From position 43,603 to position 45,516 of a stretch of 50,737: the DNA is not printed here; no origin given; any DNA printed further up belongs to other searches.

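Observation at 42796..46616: Candidate uncharacterised defence cassette: Mrr nuclease + SIR2-(TIR/NDT-like)-HEPN fusion + second Rx4H protein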

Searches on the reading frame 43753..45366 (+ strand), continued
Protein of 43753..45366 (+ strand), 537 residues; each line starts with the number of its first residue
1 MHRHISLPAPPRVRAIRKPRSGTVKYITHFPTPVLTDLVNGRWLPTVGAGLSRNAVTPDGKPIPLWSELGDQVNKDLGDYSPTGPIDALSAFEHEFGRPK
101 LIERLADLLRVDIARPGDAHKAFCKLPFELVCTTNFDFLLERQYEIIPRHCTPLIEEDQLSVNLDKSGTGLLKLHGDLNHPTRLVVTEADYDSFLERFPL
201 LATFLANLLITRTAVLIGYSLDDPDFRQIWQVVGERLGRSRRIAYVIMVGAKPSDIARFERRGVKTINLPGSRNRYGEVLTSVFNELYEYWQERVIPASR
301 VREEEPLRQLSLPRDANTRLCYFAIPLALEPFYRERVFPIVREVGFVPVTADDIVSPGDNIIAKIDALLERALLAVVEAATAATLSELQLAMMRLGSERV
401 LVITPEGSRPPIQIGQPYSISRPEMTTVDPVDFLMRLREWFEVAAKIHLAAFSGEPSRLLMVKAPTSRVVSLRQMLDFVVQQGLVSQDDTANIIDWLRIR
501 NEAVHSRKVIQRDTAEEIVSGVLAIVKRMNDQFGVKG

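Call 86: search_dna_similar(query=window:43822-45363:+, collection=plasmids, mode=protein, max_rows=12)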
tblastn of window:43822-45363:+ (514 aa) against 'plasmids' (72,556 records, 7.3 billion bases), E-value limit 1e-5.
Records with a match: 191; places in all: 193; records where one place covers at least 80% of the query: 2.
Best place of each record, by identity: 60-80% 1; <60% 190.
By first word of the organism name: Bacillus 46; Rhizobium 23; Lactiplantibacillus 22; Enterococcus 18; Zymomonas 9; Sinorhizobium 8; Mesorhizobium 7; Vibrio 5; Paenibacillus 4; Agrobacterium 3; and 36 more.
By predicted mobility (MOB-suite, as given by PLSDB): non-mobilizable 91; mobilizable 50; conjugative 50.
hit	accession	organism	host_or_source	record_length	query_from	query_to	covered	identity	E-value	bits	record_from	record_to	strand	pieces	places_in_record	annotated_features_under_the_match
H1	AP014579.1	Burkholderia sp. RPE67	Riptortus pedestris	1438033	2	495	96%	50.7%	6e-158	504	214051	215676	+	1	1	putative membrane protein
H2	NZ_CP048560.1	Agrobacterium fabrum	walnut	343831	3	506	98%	47.4%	3e-146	471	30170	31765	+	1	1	SIR2 family protein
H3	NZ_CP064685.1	Bradyrhizobium sp. CW1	Acmispon strigosus,cell culture,bulk ...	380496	2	343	67%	61.4%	9e-117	447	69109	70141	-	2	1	SIR2 family protein | hypothetical protein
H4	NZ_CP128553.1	Priestia aryabhattai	seagrass,mixed culture,rhizosphere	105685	24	299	54%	27.0%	1e-11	76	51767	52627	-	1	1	SIR2 family protein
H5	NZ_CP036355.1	Bacillus sp. SYJ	Pelodiscus sinensis,tissue sample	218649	24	272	48%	29.8%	7e-17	92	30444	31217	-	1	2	SIR2 family protein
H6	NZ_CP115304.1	Bacillus tropicus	Tryonyx sinensis (Chinese soft-shell ...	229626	24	272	48%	29.8%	7e-17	92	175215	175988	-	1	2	SIR2 family protein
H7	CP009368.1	Bacillus cereus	-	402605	24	267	47%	29.9%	2e-18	97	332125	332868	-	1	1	SIR2-like domain protein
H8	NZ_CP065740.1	Bacillus tropicus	-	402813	24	267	47%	29.9%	2e-18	97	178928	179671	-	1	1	SIR2 family protein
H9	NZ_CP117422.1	Bacillus cereus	-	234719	24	267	47%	29.5%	9e-18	95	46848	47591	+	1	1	SIR2 family protein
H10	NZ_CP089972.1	Cereibacter azotoformans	Owen's River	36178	15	328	61%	22.6%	2e-6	58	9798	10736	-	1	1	SIR2 family protein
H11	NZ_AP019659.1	Vibrio ponticus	-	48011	10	270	51%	26.4%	3e-8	64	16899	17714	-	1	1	SIR2 family protein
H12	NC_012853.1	Rhizobium leguminosarum bv. trifolii WSM1325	-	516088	12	248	46%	29.0%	2e-9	68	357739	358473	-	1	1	none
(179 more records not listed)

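Call 89: get_annotated_region(hit=H2, flank=7000)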
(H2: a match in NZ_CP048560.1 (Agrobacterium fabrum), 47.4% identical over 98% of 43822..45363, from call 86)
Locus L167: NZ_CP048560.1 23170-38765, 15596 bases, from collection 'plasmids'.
description: Agrobacterium fabrum strain Kin001 plasmid pAt1, complete sequence
organism: Agrobacterium fabrum (NCBI taxid 1176649)
taxonomy: Bacteria; Pseudomonadota; Alphaproteobacteria; Hyphomicrobiales; Rhizobiaceae; Agrobacterium; Agrobacterium fabrum
host: -; source: walnut; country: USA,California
typing (MOB-suite, as given by PLSDB): non-mobilizable
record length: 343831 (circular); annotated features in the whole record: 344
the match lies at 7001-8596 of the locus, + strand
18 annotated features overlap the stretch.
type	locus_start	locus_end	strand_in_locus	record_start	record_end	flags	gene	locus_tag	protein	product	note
CDS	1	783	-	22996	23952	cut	-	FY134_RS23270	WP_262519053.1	ImmA/IrrE family metallo-endopeptidase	-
CDS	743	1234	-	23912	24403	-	-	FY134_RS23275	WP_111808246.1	helix-turn-helix transcriptional regulator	-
CDS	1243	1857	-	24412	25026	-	-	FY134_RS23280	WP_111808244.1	GNAT family N-acetyltransferase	-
CDS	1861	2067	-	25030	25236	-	-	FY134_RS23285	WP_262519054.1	transcriptional regulator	-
CDS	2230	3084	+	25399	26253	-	-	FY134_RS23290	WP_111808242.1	multiubiquitin domain-containing protein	-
CDS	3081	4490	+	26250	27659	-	-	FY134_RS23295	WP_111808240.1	ThiF family adenylyltransferase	-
CDS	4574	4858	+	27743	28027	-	-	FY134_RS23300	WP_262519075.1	DUF6527 family protein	-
CDS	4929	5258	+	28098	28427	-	-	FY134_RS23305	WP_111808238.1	hypothetical protein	-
CDS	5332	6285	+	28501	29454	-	-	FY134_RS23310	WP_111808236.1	hypothetical protein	-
CDS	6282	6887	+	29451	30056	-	dcd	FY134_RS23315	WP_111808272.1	dCTP deaminase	GO:0009394 - 2'-deoxyribonucleotide metabolic process [Evidence IEA]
CDS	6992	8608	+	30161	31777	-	-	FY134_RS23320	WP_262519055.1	SIR2 family protein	-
CDS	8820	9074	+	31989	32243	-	-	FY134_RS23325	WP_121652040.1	plasmid stabilization protein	-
CDS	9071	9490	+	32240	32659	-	-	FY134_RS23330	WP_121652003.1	type II toxin-antitoxin system VapC family toxin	-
CDS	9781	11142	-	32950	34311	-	-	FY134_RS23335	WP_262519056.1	MATE family efflux transporter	GO:0006855 - xenobiotic transmembrane transport [Evidence IEA]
CDS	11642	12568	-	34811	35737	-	-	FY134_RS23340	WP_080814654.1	LysR family transcriptional regulator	-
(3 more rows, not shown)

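Call 90: get_annotated_region(hit=H1, flank=7000)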
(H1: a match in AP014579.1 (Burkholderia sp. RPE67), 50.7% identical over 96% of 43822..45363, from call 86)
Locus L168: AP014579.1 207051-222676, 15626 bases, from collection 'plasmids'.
description: Burkholderia sp. RPE67 plasmid p1 DNA, complete genome
organism: Burkholderia sp. RPE67 (NCBI taxid 758796)
taxonomy: Bacteria; Pseudomonadota; Betaproteobacteria; Burkholderiales; Burkholderiaceae; Burkholderia; Burkholderia sp. RPE67
host: -; source: Riptortus pedestris; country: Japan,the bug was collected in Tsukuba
typing (MOB-suite, as given by PLSDB): non-mobilizable
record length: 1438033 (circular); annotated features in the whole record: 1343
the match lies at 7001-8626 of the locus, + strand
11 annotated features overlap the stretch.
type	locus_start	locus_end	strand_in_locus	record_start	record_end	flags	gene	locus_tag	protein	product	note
CDS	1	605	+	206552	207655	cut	-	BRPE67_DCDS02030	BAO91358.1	alanine racemase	-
CDS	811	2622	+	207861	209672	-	-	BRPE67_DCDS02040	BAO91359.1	L-lactate transport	-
CDS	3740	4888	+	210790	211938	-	-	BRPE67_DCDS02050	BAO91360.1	putative membrane protein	-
CDS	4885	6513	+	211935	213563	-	-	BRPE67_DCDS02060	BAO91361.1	putative membrane protein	-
CDS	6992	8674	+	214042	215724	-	-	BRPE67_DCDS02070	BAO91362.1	putative membrane protein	-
CDS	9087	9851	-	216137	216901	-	-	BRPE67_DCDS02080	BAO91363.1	uncharacterized protein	-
CDS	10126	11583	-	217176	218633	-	-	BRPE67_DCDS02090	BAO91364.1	uncharacterized protein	-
CDS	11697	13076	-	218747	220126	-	-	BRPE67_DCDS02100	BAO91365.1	L-carnitine dehydratase/bile acid-inducible protein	-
CDS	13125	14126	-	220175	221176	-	pdxA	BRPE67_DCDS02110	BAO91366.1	4-hydroxythreonine-4-phosphate dehydrogenase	-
CDS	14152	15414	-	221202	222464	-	-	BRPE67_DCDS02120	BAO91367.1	type III effector Hrp-dependent outer protein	-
CDS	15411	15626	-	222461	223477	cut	kdgT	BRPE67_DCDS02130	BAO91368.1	2-keto-3-deoxygluconate permease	-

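Call 91: search_solved_structures(query=A2, max_evalue=0.001, show_alignments=0)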
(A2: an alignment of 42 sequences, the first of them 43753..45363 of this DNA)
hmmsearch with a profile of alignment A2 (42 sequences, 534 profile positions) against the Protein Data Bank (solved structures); distinct sequences matched with E-value up to 0.001: 14.
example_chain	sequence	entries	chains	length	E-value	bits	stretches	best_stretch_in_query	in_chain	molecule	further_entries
7uxt_B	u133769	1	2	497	3.5e-18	68.7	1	26-234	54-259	USG protein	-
8wc0_A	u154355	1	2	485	1.1e-13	53.9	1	7-208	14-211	NAD(+) hydrolase ThsA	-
6lhx_A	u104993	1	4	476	1.2e-13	53.7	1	90-228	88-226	ThsA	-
8bto_A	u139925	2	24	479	1.6e-12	50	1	90-228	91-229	NAD(+) hydrolase ThsA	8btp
9v0g_E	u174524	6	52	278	2.6e-10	42.7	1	12-213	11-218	NAD-dependent protein deacetylase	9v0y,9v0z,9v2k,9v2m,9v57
8k98_C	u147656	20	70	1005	2.8e-10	42.6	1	98-228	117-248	a protein | SIR2-like domain-containing protein | SIR2 family protein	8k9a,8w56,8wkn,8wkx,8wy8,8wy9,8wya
8wkt_A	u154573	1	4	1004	2.8e-10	42.6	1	98-228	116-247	SIR2-like domain-containing protein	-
8zsf_D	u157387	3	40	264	2.8e-10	42.6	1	13-209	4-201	Sir2 family NAD-dependent protein deacetylase | KomC, SIR2 domain protein, NADase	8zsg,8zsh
9xvc_H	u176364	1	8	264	6.7e-09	38.1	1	13-209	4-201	KomC(H146N), a SIR2-domain NADase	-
8wyb_A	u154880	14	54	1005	9.4e-09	37.6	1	98-228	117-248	SIR2-like domain-containing protein | DSR2 H171A | DSR2(H171A)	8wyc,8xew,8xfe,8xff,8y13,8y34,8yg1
8wks_A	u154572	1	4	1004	9.5e-09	37.6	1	98-228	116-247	SIR2-like domain-containing protein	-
8zsi_E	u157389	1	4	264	9.6e-09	37.6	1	13-209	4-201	Sir2 family NAD-dependent protein deacetylase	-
9v12_i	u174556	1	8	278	1.2e-07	34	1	12-213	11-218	NAD-dependent protein deacetylase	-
8wfn_A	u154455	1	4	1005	1.2e-07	33.9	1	98-228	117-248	SIR2-like domain-containing protein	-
